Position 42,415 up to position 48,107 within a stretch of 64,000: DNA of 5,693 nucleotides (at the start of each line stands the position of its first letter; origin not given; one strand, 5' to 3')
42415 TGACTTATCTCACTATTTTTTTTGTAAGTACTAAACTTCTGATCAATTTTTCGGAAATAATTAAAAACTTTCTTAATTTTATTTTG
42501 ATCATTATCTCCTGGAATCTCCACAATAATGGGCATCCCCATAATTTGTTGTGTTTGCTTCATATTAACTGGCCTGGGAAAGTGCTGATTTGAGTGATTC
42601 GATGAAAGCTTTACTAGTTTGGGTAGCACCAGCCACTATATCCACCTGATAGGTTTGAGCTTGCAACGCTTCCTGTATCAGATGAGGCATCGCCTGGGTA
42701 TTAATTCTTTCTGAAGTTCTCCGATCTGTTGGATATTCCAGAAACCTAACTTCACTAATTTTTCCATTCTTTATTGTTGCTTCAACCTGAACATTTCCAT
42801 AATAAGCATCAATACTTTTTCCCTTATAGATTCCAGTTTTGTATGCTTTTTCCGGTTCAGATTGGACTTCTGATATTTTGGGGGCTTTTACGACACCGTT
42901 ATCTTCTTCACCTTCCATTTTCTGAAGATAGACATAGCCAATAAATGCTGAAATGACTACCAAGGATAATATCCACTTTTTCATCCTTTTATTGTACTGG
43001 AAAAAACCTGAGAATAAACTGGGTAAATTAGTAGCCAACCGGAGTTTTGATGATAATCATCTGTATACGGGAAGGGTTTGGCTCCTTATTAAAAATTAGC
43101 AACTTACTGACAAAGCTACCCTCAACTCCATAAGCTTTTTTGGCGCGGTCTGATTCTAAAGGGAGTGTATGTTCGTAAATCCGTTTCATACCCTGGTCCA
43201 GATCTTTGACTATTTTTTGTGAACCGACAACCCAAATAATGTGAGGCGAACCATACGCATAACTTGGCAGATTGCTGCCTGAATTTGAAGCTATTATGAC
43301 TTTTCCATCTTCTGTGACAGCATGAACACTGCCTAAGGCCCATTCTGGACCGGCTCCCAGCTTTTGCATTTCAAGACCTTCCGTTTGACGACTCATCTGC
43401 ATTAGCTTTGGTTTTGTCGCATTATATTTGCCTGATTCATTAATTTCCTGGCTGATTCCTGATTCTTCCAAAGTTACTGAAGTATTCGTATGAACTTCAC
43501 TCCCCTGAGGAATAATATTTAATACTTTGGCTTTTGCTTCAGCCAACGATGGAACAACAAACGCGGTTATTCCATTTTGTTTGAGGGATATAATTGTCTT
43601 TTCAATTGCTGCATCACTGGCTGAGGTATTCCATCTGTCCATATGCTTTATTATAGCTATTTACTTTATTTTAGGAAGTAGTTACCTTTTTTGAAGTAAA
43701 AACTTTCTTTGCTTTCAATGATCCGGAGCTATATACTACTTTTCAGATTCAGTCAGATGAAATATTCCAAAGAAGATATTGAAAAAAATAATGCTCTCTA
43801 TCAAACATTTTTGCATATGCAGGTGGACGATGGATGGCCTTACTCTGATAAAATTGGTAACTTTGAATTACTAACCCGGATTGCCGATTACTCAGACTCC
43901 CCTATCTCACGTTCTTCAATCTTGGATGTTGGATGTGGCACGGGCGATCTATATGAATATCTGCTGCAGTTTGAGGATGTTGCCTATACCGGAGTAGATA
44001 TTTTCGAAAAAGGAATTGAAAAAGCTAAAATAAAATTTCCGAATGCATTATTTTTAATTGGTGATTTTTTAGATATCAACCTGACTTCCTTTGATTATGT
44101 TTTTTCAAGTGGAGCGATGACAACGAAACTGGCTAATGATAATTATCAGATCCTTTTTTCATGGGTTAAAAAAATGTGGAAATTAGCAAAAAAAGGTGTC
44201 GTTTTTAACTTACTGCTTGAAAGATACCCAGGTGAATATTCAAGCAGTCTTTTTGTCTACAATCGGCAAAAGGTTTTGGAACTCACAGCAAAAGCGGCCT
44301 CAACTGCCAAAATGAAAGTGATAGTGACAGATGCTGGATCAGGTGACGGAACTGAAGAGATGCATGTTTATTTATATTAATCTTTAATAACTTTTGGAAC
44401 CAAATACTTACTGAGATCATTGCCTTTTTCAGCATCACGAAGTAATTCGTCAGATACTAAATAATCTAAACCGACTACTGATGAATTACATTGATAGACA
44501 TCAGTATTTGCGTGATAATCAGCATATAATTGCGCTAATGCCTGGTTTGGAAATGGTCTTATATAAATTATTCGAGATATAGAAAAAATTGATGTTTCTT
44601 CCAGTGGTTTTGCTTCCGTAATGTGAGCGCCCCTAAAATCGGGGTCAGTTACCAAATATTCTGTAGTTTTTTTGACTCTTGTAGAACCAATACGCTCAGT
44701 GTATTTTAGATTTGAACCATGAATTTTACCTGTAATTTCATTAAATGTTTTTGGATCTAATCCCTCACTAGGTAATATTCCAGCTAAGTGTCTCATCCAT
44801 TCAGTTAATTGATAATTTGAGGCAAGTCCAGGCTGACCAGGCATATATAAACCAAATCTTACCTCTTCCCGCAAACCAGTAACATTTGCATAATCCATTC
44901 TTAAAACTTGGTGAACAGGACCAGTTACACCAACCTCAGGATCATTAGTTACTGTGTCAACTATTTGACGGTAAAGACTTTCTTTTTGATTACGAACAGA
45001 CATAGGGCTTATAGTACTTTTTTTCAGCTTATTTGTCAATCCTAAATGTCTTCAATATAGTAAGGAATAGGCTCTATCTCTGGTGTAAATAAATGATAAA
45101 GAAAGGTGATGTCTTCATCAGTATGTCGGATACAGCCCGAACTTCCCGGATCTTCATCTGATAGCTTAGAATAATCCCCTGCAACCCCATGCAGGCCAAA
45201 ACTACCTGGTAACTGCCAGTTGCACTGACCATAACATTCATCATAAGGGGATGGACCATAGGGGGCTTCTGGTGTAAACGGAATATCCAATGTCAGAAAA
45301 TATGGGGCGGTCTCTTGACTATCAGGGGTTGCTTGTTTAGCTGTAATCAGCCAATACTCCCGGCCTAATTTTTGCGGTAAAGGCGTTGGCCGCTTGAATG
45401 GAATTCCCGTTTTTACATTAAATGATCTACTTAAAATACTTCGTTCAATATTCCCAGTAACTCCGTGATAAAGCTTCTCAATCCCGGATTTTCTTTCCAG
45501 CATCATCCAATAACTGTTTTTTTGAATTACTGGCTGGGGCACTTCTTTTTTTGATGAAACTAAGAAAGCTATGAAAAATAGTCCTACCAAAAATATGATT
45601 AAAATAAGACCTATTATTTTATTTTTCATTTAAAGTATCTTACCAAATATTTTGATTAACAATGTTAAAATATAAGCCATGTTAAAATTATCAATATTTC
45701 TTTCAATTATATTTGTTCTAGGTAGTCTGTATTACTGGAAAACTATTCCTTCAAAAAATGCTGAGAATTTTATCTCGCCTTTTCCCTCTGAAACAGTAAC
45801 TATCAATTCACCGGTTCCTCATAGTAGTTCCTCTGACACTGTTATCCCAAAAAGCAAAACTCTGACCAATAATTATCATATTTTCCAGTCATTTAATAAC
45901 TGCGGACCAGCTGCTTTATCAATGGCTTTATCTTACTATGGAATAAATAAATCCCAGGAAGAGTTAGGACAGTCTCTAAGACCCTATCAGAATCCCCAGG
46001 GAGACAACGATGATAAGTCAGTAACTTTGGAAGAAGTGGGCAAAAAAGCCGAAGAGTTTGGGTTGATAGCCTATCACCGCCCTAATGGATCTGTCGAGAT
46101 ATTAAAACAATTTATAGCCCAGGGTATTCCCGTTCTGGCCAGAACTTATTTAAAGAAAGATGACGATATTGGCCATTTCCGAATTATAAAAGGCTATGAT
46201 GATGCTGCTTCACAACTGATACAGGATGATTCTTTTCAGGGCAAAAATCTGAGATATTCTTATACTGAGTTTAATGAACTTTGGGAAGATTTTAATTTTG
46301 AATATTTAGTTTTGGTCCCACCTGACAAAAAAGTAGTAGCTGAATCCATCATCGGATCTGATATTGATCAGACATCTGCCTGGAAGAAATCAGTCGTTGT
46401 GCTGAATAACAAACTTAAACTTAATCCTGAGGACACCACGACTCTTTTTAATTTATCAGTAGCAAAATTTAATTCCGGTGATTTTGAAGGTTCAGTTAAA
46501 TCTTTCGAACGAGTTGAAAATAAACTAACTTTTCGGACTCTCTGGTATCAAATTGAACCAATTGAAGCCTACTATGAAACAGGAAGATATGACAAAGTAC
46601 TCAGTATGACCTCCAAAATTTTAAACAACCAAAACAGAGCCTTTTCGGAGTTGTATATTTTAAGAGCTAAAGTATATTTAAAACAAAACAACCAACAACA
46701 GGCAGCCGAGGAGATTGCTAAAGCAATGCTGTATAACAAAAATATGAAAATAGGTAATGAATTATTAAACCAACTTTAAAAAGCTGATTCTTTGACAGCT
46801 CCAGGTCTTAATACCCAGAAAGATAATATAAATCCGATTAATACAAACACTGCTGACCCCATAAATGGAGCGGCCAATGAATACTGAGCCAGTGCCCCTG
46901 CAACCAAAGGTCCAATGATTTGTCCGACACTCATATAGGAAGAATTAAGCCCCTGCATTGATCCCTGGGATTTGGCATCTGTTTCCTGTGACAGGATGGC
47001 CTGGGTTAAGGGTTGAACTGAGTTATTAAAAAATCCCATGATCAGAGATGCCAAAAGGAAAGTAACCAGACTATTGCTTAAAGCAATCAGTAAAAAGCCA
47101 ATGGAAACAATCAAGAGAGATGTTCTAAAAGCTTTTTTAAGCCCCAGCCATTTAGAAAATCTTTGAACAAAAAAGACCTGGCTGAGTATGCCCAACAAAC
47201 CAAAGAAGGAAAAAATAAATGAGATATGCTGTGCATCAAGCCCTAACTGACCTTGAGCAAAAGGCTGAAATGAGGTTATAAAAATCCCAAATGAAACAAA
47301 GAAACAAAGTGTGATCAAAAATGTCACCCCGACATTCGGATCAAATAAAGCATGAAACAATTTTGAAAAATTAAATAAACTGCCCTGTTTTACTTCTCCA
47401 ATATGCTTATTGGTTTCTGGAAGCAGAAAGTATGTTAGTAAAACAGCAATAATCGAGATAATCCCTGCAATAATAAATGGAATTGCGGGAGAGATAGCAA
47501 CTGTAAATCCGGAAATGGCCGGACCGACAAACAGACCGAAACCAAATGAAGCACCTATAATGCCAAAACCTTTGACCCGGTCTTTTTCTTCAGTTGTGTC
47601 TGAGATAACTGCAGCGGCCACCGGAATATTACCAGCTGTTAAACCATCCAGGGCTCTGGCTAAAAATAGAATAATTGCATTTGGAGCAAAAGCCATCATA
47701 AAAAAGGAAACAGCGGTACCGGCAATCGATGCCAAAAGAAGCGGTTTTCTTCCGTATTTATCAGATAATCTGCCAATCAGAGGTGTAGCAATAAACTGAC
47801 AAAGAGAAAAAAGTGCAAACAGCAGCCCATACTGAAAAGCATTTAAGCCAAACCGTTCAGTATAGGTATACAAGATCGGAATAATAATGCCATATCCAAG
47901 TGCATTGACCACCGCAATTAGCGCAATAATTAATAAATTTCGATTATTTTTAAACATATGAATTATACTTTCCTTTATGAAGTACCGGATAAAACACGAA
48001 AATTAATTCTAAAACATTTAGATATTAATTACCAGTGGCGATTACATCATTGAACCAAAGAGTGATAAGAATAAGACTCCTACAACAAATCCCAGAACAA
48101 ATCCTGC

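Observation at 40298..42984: Three-gene ApbE flavinylation module with a membrane FAD/NAD(P) oxidoreductase: putative extracytosolic flavin-based electron transfer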

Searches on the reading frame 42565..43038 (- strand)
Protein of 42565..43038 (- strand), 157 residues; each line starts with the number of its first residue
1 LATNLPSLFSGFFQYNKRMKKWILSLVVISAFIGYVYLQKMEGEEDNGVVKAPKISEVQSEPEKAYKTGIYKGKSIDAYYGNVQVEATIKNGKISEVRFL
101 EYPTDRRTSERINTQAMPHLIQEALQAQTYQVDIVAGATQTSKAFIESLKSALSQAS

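Call 3: search_protein_families(library=pfam, proteins=[window:42565-43038:-], max_evalue=0.01)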
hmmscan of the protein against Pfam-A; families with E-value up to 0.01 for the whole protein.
window:42565-43038:- (157 aa): 1 family
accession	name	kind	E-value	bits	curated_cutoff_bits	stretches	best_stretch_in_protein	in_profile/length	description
PF04205.19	FMN_bind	-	3.7e-10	40.8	22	1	79-154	2-77/77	FMN-binding domain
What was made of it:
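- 42565..42984 (-): Gene for a 139-aa membrane-anchored FMN_bind protein (the NqrC/RnfG-like subunit). It has an N-terminal MKK + TM helix signal anchor, a linker of about 30 aa and a C-terminal FMN-binding domain. Pfam PF04205 E=3.7e-10, profile positions 2-77 of 77 (call 3).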

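Call 4: search_protein_families(library=ncbifam, proteins=[window:42565-43038:-], max_evalue=0.01)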
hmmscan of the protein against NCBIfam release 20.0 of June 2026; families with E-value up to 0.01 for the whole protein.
window:42565-43038:- (157 aa): 1 family
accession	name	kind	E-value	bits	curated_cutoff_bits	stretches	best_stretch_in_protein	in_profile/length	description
TIGR01947.1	rnfG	subfamily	0.0002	21.5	102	1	40-154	54-183/187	RnfABCDGE type electron transport complex subunit G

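Call 49: search_solved_structures(query=window:42565-42984:-, max_evalue=1, show_alignments=4)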
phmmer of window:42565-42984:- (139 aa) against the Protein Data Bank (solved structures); distinct sequences matched with E-value up to 1: 3.
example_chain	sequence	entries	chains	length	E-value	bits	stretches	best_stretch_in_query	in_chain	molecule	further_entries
8p2a_A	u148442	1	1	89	1.1e-10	44.9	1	58-138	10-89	FMN-binding domain-containing protein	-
8p2b_A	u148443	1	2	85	0.00024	24.5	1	59-138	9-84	Clostridiaceae bacterium FMN4 domain 1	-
3o6u_A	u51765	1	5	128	0.51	13.7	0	97-135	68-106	uncharacterized protein CPE2226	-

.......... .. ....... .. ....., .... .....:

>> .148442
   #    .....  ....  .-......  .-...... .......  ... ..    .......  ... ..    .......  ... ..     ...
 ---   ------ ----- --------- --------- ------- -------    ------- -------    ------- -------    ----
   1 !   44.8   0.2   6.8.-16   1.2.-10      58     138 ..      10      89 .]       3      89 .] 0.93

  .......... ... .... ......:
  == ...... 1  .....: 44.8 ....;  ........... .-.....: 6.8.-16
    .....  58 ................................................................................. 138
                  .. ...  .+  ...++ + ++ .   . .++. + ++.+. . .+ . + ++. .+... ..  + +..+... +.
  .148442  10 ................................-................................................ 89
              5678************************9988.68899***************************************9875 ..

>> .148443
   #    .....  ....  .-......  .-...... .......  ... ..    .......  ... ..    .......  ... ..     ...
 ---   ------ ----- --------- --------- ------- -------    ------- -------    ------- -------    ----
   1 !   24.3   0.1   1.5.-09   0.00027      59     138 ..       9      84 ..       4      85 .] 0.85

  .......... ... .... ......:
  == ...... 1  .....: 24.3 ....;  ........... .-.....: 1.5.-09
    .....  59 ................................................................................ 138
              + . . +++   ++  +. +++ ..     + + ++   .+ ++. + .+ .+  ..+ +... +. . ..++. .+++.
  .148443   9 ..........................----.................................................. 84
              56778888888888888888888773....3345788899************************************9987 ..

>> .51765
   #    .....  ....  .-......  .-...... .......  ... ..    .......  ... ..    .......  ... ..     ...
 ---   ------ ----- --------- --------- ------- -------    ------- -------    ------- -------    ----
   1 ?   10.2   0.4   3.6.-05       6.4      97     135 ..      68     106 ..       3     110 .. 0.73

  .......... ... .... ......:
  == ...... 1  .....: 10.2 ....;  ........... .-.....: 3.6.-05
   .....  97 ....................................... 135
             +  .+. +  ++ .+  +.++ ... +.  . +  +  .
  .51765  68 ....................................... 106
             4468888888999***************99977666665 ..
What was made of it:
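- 42565..42984 (-): Best solved relative is 8p2a, E=1.1e-10 (call 49).
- The acceptor Thr aligns with solved flavinylated domains (call 49).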

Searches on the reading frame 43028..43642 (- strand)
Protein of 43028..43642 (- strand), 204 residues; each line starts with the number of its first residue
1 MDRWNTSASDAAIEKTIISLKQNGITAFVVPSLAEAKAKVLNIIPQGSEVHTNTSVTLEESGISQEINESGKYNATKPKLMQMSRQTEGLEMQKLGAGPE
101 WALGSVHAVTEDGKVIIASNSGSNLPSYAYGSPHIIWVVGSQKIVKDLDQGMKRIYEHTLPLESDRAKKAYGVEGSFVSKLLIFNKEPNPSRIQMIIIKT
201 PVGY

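Call 3: search_protein_families(library=pfam, proteins=[window:43028-43642:-], max_evalue=0.01)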
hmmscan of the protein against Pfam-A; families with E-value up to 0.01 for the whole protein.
window:43028-43642:- (204 aa): 1 family
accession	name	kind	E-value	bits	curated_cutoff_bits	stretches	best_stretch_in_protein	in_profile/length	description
PF02589.21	LUD_dom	-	5.8e-20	72.2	22.6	1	13-168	1-152/189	LUD domain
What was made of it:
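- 43028..43642 (-): LUD-domain protein (204 aa), 43 nt upstream and co-oriented. This association is specific to the lineage. PF02589 E=5.8e-20 (call 3).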

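Call 4: search_protein_families(library=ncbifam, proteins=[window:43028-43642:-], max_evalue=0.01)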
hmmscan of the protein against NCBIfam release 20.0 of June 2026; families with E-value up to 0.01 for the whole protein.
window:43028-43642:- (204 aa): 0 families

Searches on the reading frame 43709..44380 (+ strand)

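Call 3: search_protein_families(library=pfam, proteins=[window:43709-44380:+], max_evalue=0.01)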
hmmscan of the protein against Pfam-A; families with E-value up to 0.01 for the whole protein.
window:43709-44380:+ (223 aa): 9 families
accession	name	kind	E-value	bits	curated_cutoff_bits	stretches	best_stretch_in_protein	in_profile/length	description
PF13649.12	Methyltransf_25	-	8.5e-12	46.1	27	1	71-153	1-89/97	Methyltransferase domain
PF13847.12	Methyltransf_31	-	3.2e-11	43.5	27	1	69-166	5-107/145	Methyltransferase domain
PF08241.18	Methyltransf_11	-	1.3e-08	35.7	21.2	1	72-138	1-71/95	Methyltransferase domain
PF08242.18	Methyltransf_12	-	2.8e-08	34.8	30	1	72-162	1-94/98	Methyltransferase domain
PF13489.12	Methyltransf_23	-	2.3e-06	27.9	27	1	54-112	12-61/164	Methyltransferase domain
PF01728.25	FtsJ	-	0.00046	20.6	24.1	1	69-161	23-126/181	FtsJ-like methyltransferase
PF07021.18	MetW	-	0.0014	18.8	21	1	69-109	15-55/193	Methionine biosynthesis protein MetW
PF05401.17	NodS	-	0.0043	17.3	24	1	37-112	13-87/201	Nodulation protein S (NodS)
PF02353.26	CMAS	-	0.0081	15.9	27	0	70-165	65-162/273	Mycolic acid cyclopropane synthetase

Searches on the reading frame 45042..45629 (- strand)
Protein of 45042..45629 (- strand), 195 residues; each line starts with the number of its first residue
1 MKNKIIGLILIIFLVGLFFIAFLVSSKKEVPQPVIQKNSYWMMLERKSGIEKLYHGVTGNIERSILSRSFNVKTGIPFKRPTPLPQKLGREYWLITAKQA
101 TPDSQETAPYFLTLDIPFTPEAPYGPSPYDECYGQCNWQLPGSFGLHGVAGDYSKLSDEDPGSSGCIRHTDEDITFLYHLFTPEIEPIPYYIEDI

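Call 3: search_protein_families(library=pfam, proteins=[window:45042-45629:-], max_evalue=0.01)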
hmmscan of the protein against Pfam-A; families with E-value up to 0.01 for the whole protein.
window:45042-45629:- (195 aa): 1 family
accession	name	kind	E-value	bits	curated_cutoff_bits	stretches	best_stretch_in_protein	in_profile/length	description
PF03734.19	YkuD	-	5.8e-05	24.1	23.4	1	112-180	84-137/146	L,D-transpeptidase catalytic domain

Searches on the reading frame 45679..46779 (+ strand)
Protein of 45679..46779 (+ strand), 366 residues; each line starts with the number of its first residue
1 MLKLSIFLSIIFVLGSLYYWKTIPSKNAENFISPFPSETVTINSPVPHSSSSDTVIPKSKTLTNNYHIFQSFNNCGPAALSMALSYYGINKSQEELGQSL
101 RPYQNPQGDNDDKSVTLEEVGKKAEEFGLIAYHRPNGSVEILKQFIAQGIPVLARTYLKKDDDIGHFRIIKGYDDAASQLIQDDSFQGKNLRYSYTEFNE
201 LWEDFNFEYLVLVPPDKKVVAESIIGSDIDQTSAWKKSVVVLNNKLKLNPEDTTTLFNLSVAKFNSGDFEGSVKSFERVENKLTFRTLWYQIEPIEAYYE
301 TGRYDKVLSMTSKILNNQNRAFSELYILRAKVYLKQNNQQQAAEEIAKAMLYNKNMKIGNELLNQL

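Call 66: search_protein_families(library=pfam, proteins=[window:45679-46779:+], max_evalue=0.001)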
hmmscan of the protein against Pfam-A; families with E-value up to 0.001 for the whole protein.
window:45679-46779:+ (366 aa): 4 families
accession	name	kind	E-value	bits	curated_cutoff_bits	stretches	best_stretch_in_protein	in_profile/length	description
PF13529.12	Peptidase_C39_2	-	6.7e-14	53.1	24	1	70-184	8-141/143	Peptidase_C39 like family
PF03412.21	Peptidase_C39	-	2.5e-08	34.3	22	1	71-204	9-123/133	Peptidase C39 family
PF07719.23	TPR_2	-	3.5e-07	30.3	27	0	324-355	2-33/34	Tetratricopeptide repeat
PF12385.14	Peptidase_C70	-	4.4e-06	27.1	19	1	61-201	6-139/141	Papain-like cysteine protease AvrRpt2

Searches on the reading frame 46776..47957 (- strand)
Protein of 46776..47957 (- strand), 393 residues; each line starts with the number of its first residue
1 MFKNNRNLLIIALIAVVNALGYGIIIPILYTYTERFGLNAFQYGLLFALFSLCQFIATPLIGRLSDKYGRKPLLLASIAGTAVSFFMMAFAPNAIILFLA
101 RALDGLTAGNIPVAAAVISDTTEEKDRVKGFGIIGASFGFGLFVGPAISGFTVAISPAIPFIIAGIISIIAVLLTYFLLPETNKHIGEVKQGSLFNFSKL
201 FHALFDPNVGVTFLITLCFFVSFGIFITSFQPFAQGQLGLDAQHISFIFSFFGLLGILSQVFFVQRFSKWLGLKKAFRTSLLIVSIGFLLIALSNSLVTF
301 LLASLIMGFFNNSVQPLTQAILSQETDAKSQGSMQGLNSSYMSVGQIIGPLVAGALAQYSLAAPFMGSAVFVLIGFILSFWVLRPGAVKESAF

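Call 66: search_protein_families(library=pfam, proteins=[window:46776-47957:-], max_evalue=0.001)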
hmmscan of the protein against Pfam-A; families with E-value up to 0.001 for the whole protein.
window:46776-47957:- (393 aa): 5 families
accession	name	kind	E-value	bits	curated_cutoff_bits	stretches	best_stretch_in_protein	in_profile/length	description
PF07690.21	MFS_1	-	1.9e-63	215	33.4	2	11-229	1-224/347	Major Facilitator Superfamily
PF13347.12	MFS_2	-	4.7e-16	58.8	27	1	18-363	10-383/427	MFS/sugar transport protein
PF12832.13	MFS_1_like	-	5e-15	55.9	25.2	1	23-360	16-365/373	MFS_1 like family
PF06779.20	MFS_4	-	4.8e-14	52.9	26.3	1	71-375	60-359/364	Uncharacterised MFS-type transporter YbfB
PF00083.30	Sugar_tr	-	1.1e-13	51.3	22.3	1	38-183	43-195/452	Sugar (and other) transporter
